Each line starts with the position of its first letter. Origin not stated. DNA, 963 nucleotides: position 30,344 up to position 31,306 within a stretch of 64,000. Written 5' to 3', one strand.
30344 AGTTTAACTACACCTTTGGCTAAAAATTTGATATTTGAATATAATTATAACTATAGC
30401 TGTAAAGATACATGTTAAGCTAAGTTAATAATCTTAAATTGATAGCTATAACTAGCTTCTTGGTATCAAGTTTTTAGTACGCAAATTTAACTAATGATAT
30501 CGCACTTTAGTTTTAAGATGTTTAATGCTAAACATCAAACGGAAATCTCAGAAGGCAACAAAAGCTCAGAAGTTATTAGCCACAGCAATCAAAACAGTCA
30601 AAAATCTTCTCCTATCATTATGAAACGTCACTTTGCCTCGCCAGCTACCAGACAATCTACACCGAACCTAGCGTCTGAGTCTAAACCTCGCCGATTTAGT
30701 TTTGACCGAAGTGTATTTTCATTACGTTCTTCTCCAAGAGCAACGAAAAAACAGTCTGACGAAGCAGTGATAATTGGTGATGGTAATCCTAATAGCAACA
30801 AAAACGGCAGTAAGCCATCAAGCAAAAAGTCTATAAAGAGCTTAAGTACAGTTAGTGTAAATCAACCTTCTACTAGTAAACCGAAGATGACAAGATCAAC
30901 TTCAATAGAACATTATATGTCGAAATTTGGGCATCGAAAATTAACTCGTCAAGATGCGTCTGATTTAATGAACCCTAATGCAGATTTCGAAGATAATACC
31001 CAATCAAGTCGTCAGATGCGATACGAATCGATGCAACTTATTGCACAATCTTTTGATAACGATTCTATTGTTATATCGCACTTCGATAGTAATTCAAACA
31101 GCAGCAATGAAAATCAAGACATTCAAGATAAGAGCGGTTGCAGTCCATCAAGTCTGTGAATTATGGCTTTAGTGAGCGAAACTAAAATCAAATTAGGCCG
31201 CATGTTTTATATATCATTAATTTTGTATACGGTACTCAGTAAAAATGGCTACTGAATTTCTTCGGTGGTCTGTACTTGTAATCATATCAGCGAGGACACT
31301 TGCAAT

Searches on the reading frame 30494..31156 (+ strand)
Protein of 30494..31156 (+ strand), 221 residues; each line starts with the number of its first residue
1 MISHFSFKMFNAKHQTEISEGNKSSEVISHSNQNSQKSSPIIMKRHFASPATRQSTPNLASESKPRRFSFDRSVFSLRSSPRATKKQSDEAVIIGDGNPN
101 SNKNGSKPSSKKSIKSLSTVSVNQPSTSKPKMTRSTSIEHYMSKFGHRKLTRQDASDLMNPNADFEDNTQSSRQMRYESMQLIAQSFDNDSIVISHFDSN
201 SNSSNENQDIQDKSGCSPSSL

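Call 51: find_homologous_proteins(query=window:30494-31156:+, max_evalue=1e-20)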
Query window:30494-31156:+ (221 aa): 2 proteins with E <= 1e-20 among 275 candidates.
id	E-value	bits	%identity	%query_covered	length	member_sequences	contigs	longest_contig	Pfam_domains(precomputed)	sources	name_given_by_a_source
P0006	7.3e-59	217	57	96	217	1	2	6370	-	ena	-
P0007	2.3e-58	215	58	93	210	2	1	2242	-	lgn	-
